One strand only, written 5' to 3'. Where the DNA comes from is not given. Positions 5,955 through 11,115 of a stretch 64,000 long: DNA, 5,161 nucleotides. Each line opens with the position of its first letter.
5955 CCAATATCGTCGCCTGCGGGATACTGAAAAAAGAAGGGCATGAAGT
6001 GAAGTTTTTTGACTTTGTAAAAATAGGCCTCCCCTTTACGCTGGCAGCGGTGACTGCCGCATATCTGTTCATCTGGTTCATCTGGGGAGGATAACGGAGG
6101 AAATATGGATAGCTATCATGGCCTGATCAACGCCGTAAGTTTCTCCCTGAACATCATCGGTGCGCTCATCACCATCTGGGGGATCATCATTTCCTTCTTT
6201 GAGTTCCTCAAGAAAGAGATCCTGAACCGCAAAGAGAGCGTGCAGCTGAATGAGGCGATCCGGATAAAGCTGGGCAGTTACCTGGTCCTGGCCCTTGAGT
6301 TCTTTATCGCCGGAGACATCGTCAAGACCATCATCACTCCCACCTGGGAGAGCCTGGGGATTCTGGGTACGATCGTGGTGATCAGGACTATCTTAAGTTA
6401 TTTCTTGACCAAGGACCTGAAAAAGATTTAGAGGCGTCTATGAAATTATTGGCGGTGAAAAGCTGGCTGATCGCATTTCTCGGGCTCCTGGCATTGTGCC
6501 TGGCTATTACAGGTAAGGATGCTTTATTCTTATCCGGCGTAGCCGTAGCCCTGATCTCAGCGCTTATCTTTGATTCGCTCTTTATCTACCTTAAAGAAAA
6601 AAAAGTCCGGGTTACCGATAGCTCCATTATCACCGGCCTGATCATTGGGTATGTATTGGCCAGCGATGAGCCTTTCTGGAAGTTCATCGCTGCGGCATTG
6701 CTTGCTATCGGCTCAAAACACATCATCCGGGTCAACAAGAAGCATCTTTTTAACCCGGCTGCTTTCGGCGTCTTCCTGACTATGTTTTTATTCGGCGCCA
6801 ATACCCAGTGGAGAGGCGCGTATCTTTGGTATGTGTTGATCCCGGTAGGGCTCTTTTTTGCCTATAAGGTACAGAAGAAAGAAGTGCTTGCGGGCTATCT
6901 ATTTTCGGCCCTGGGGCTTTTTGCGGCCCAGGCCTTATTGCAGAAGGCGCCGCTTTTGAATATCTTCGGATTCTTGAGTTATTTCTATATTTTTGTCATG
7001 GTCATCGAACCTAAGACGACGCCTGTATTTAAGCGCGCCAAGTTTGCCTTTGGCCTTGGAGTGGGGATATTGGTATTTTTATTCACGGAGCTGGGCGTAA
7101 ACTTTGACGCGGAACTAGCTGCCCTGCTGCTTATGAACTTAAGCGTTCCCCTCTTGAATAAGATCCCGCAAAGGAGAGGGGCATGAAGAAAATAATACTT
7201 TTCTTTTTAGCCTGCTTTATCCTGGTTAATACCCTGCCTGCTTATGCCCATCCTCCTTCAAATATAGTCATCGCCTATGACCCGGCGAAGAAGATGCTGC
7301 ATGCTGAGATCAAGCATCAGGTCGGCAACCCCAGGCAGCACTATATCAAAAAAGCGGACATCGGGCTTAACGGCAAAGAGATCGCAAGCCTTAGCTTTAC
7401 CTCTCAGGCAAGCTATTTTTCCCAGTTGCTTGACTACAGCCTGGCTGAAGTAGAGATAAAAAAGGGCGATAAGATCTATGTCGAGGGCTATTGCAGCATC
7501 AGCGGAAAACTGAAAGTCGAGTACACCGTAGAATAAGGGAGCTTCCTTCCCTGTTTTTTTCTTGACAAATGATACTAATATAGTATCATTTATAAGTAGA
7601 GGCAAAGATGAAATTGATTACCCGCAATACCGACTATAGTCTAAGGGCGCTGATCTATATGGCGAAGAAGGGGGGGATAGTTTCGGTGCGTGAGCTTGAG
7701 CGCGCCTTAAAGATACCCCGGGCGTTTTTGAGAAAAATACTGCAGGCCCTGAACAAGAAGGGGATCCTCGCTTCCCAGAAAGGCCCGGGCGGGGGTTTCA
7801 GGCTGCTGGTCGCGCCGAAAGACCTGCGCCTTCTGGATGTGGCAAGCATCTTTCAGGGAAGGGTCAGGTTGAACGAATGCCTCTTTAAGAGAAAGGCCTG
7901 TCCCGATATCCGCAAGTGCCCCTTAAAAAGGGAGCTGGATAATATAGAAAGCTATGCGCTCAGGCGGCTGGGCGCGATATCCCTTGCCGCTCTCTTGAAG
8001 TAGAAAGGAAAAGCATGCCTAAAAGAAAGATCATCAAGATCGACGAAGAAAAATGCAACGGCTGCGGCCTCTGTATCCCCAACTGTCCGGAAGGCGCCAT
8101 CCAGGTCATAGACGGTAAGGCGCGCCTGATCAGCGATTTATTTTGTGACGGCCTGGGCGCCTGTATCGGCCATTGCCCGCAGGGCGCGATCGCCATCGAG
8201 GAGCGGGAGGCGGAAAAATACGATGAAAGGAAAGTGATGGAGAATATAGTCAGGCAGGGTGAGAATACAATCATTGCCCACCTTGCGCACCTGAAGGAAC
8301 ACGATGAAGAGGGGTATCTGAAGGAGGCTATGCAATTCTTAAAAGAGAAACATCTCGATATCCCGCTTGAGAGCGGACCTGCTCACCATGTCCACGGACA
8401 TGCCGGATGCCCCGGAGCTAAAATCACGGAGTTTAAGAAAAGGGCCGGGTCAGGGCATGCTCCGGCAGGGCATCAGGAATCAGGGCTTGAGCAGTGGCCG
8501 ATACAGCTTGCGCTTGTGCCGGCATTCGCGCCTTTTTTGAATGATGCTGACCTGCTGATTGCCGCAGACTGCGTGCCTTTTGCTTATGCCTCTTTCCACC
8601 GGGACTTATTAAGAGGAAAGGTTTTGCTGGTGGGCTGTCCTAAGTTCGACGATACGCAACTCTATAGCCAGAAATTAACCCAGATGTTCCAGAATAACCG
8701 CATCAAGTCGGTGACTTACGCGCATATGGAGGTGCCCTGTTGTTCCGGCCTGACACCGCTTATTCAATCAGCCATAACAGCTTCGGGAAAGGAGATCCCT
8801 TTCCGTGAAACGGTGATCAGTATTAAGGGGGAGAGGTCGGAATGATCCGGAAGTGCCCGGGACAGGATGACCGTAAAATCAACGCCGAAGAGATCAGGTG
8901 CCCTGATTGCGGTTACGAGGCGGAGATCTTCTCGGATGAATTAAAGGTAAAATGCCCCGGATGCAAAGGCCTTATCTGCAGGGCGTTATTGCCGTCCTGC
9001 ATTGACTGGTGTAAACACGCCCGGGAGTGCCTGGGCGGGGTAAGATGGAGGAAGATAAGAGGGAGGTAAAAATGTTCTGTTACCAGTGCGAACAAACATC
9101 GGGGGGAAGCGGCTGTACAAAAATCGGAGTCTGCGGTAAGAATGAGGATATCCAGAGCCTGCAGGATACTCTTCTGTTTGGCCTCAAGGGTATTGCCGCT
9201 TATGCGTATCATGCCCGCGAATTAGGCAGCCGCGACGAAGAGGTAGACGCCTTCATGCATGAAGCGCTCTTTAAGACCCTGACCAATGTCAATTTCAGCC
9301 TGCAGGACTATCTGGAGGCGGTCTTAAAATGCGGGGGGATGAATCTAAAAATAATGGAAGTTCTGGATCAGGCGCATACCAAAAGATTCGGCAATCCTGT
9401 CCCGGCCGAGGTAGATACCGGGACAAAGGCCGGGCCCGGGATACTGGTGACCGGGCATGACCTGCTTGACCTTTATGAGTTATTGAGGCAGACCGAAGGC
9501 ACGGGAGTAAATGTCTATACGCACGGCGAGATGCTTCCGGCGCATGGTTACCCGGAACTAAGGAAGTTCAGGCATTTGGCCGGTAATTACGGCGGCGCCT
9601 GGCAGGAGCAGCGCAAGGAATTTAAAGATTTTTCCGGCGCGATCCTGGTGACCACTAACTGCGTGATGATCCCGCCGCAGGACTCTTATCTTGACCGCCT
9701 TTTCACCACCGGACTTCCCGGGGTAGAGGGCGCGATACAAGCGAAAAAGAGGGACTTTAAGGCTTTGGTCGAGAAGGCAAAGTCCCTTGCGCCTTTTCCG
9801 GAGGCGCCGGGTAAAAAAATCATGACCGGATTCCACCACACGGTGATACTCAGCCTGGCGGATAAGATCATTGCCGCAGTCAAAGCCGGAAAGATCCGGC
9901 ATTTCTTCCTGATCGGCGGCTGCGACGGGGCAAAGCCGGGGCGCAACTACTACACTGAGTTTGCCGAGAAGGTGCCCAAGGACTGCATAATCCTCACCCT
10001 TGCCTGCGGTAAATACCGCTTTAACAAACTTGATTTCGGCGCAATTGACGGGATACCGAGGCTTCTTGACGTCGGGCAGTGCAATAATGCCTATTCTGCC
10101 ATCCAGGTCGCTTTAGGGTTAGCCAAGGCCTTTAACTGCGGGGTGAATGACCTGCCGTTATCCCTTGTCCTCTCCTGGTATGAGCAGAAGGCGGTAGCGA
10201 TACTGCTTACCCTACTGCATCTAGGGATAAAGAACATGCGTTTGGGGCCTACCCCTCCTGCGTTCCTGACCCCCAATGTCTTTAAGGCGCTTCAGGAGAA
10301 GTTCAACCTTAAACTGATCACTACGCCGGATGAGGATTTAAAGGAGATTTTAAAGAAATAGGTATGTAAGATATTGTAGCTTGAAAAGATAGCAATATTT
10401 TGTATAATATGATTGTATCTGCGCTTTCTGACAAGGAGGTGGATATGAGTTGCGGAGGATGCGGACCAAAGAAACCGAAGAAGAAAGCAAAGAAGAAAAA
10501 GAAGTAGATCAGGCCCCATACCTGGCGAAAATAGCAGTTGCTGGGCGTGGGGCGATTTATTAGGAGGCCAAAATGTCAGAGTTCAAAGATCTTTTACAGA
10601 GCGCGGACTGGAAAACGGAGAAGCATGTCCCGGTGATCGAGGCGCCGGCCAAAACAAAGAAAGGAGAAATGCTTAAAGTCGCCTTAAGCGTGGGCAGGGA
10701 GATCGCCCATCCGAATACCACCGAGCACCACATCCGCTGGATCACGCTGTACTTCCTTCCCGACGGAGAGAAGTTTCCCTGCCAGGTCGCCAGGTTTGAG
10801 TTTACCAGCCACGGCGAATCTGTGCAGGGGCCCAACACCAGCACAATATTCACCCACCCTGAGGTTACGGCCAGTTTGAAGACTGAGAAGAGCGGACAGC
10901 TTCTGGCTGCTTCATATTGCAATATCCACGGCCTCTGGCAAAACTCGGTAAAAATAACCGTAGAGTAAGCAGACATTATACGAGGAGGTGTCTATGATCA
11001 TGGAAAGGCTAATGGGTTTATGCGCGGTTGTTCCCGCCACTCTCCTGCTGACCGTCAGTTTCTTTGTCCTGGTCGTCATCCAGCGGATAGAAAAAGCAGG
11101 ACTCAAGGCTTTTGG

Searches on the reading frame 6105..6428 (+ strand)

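Call 47: search_protein_families(library=pfam, proteins=[window:6105-6428:+], max_evalue=0.001)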
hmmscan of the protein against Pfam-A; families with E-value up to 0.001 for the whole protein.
window:6105-6428:+ (108 aa): 1 family
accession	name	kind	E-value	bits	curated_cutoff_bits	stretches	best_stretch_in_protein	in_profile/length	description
PF07784.16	DUF1622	-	1.1e-27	96.3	24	1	26-105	1-78/78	Protein of unknown function (DUF1622)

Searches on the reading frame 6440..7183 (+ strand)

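Call 32: search_protein_families(library=pfam, proteins=[window:6440-7183:+], max_evalue=0.0001)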
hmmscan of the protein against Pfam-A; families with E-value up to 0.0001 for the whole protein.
window:6440-7183:+ (248 aa): 1 family
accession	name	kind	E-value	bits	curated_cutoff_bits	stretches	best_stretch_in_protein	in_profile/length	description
PF03116.20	NQR2_RnfD_RnfE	-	1.2e-20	74.5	27.7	2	139-245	185-292/296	NQR2, RnfD, RnfE family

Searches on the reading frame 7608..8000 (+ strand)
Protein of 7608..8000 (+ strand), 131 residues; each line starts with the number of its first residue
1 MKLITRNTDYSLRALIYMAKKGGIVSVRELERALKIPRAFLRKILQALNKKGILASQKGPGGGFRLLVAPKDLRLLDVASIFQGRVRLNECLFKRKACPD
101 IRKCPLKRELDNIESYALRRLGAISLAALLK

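Call 32: search_protein_families(library=pfam, proteins=[window:7608-8000:+], max_evalue=0.0001)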
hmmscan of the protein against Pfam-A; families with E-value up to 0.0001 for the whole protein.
window:7608-8000:+ (131 aa): 2 families
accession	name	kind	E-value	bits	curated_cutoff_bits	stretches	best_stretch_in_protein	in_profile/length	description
PF02082.26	Rrf2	-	4e-28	98.6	30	1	4-130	1-130/132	Iron-dependent Transcriptional regulator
PF12802.13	MarR_2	-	8.3e-05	23.1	27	0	12-61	8-57/61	MarR family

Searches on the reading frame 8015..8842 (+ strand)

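Call 13: search_protein_families(library=pfam, proteins=[window:8015-8842:+], max_evalue=0.001)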
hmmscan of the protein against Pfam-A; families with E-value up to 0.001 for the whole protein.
window:8015-8842:+ (276 aa): 11 families
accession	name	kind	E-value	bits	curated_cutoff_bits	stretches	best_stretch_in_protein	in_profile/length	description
PF00037.32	Fer4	-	8.3e-12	44.9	21.1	1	7-30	1-24/24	4Fe-4S binding domain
PF13237.11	Fer4_10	-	9e-09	35.6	25.5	1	7-55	2-53/53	4Fe-4S dicluster domain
PF12838.12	Fer4_7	-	1e-08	35.9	27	1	4-28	28-52/52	4Fe-4S dicluster domain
PF12837.12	Fer4_6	-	5.2e-08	32.9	25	1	6-29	1-24/24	4Fe-4S binding domain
PF13187.11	Fer4_9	-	2.4e-07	31.1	27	1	13-59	1-52/52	4Fe-4S dicluster domain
PF13484.11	Fer4_16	-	1.4e-06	29.4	30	0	13-30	1-18/66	4Fe-4S double cluster binding domain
PF14697.11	Fer4_21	-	2.7e-06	27.8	35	1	8-60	2-58/59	4Fe-4S dicluster domain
PF25160.1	LdpA_Fe-S-bd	-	4.7e-06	26.7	27.6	1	9-32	23-46/49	LdpA Fe-S cluster-binding domain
PF12797.12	Fer4_2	-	1.2e-05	25.4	24.5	1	6-26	2-22/22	4Fe-4S binding domain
PF13534.11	Fer4_17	-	0.00031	21.6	22.2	0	13-28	1-16/61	4Fe-4S dicluster domain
PF13459.11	Fer4_15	-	0.0007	20.7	22.4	0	7-39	1-33/66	4Fe-4S single cluster domain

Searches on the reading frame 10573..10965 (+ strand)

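Call 13: search_protein_families(library=pfam, proteins=[window:10573-10965:+], max_evalue=0.001)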
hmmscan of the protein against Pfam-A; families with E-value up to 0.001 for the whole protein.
window:10573-10965:+ (131 aa): 1 family
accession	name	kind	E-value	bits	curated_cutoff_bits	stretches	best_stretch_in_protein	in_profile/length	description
PF01880.24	Desulfoferrodox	-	3.1e-34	117.9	22.2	1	11-124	2-97/98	Desulfoferrodoxin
